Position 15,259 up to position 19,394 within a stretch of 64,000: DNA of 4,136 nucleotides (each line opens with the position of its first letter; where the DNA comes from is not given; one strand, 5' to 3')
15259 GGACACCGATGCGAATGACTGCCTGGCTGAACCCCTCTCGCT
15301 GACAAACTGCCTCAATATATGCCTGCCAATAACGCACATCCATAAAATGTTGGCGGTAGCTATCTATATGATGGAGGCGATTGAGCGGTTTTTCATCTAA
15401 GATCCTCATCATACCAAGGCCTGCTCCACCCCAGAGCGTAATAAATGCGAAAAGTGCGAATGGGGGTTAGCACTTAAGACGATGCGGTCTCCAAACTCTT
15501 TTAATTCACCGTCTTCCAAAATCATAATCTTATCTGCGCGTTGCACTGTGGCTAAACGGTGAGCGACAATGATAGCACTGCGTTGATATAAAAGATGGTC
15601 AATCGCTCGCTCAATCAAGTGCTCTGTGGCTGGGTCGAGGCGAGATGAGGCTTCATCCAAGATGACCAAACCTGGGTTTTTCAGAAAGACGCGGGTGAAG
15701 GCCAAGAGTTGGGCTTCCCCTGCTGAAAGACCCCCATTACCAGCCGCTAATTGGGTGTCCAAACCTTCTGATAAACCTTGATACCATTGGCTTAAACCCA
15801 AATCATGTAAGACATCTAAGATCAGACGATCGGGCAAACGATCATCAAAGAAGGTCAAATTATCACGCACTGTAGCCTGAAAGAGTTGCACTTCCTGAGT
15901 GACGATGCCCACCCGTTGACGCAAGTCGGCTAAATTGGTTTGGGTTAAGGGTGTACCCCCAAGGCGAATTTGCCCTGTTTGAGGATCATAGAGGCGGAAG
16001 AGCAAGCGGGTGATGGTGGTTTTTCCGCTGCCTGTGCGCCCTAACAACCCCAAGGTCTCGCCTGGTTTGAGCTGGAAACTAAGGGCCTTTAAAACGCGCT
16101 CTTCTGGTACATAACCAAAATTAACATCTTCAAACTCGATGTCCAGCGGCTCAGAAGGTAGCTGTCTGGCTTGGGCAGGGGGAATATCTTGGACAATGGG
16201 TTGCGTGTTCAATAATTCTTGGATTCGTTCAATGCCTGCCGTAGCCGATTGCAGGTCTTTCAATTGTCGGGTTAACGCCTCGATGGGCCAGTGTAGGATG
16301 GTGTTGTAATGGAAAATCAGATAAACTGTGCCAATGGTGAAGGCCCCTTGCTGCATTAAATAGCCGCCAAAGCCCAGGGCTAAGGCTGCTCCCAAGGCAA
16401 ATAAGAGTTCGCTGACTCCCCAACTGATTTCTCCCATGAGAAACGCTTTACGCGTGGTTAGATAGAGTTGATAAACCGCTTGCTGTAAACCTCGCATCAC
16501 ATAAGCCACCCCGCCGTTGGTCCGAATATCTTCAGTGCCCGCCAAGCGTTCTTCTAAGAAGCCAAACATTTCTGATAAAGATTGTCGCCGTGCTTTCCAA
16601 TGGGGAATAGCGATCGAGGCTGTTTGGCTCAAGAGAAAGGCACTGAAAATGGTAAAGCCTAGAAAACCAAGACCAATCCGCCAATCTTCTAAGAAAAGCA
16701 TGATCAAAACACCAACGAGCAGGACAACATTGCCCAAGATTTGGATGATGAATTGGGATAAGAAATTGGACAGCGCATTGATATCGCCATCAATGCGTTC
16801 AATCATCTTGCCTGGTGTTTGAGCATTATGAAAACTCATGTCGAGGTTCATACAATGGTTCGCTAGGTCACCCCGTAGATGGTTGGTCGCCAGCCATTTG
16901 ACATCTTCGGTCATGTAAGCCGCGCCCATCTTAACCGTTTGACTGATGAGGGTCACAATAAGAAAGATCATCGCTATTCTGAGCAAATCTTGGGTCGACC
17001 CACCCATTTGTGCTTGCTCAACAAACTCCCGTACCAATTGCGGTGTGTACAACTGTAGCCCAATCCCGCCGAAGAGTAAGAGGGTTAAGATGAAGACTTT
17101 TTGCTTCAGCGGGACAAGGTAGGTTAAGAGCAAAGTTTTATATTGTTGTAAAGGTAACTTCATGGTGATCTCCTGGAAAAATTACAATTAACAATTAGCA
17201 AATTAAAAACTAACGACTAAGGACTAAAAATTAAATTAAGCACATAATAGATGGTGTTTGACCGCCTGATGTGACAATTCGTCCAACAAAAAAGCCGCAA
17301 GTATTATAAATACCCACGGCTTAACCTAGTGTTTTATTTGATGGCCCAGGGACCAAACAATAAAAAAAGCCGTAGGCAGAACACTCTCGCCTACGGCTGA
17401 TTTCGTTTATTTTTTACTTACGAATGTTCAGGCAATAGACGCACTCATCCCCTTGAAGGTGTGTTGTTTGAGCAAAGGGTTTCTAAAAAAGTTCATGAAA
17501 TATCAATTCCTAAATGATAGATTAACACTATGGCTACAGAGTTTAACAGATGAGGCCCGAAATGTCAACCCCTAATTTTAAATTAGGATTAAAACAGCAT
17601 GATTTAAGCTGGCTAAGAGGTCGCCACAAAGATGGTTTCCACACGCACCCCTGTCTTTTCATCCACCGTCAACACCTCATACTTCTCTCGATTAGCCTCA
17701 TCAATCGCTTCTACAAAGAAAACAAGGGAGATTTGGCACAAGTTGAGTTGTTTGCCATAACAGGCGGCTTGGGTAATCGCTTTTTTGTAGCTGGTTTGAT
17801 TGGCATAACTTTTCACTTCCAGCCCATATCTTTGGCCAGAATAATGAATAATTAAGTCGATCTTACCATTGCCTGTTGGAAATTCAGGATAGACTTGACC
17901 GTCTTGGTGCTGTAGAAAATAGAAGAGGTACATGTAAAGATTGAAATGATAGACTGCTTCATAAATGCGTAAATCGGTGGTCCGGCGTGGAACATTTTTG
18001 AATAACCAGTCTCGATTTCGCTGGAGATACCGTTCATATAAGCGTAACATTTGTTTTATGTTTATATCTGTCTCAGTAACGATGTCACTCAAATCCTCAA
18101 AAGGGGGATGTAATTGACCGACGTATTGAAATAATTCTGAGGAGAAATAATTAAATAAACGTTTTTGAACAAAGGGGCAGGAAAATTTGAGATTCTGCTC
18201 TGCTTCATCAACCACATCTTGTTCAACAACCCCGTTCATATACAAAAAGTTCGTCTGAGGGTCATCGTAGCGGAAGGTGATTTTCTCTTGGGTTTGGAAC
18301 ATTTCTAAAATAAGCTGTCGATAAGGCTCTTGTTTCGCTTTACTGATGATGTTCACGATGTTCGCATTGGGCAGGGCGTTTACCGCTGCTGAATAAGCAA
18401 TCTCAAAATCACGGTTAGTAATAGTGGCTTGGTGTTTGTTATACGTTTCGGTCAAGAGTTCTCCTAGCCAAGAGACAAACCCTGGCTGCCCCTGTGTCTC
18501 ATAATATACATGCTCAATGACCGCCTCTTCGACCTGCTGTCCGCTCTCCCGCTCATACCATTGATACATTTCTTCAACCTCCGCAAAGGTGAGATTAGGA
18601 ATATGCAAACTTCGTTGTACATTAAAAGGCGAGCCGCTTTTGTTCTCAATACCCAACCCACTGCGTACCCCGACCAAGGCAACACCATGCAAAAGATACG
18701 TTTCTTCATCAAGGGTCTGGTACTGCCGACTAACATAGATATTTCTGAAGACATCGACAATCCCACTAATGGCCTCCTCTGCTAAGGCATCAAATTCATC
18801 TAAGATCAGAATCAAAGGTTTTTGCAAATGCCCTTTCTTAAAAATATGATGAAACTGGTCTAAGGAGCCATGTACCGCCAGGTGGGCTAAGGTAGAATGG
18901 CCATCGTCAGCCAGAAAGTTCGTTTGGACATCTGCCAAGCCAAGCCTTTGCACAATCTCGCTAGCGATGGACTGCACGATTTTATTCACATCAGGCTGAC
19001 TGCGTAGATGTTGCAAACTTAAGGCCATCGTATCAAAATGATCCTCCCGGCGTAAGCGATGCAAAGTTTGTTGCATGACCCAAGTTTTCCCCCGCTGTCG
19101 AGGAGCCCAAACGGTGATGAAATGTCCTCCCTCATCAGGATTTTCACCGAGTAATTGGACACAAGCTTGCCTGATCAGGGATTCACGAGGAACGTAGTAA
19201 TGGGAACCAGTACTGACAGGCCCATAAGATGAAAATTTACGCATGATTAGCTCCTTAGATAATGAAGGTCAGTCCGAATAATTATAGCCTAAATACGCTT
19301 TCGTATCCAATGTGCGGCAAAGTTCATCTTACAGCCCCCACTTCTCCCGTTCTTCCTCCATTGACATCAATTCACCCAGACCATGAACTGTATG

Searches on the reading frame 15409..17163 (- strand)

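Call 52: search_protein_families(library=ncbifam, proteins=[window:15409-17163:-], max_evalue=1e-10)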
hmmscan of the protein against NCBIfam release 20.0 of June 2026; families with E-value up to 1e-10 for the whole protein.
window:15409-17163:- (584 aa): 133 families (the best 25 are shown)
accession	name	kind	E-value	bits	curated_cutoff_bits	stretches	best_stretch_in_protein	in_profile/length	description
TIGR02203.1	MsbA_lipidA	equivalog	1.1e-80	271.8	602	1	12-559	5-551/572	lipid A export permease/ATP-binding protein MsbA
TIGR02204.1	MsbA_rel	hypoth_equivalog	3.2e-77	260.5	780.4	1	11-560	8-558/576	ABC transporter, permease/ATP-binding protein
TIGR03796.1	NHLM_micro_ABC1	equivalog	1.7e-73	248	853.3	1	20-574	153-708/710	NHLP family bacteriocin export ABC transporter peptidase/permease/ATPase subunit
TIGR00958.1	3a01208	subfamily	1.2e-69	235.4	874.6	1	22-574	166-710/711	antigen peptide transporter 2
TIGR01846.1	type_I_sec_HlyB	subfamily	3.2e-69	234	725.55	1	36-576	154-690/694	type I secretion system permease/ATPase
TIGR03375.1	type_I_sec_LssB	subfamily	8.7e-68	229.2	693.1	1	61-559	189-684/696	type I secretion system permease/ATPase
TIGR02857.1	CydD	equivalog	1.4e-65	222.3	435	1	35-548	17-528/529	thiol reductant ABC exporter subunit CydD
NF045513.1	HepA_fam_ABC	equivalog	2.8e-65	220.9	725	1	56-559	90-591/610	heterocyst formation ABC transporter subunit HepA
NF008381.0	PRK11176.1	equivalog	3.6e-64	217.2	867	1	53-562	56-564/582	lipid A ABC transporter ATP-binding protein/permease MsbA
NF010178.0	PRK13657.1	equivalog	3.9e-64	217.1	733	1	94-578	89-570/588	glucan ABC transporter ATP-binding protein/ permease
NF008056.1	PRK10790.1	equivalog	3.8e-62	210.6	746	1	12-562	14-560/584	SmdB family multidrug efflux ABC transporter permease/ATP-binding protein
TIGR02868.1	CydC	equivalog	4.2e-60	203.9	329.05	1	92-537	84-530/530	thiol reductant ABC exporter subunit CydC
NF000475.1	tet_ABC_46_B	exception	2.1e-59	201.6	1250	1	52-562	51-559/578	tetracycline efflux ABC transporter Tet(46) subunit B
NF008364.0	PRK11160.1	equivalog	4.7e-59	200.5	630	1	100-567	99-565/575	heme ABC transporter ATP-binding protein/permease CydC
TIGR03797.1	NHLM_micro_ABC2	equivalog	3.2e-58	197.8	709.4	1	24-560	140-668/686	NHLP bacteriocin export ABC transporter permease/ATPase subunit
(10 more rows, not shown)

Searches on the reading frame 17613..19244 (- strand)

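Call 52: search_protein_families(library=ncbifam, proteins=[window:17613-19244:-], max_evalue=1e-10)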
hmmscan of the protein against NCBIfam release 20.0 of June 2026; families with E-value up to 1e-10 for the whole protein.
window:17613-19244:- (543 aa): 0 families

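Call 70: search_protein_families(library=pfam, proteins=[window:17613-19244:-], max_evalue=0.00001)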
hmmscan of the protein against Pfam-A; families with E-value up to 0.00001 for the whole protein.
window:17613-19244:- (543 aa): 1 family
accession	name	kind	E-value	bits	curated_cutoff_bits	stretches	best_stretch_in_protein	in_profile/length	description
PF14516.12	AAA_35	-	4e-14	52.6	27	1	8-244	4-227/331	AAA-like domain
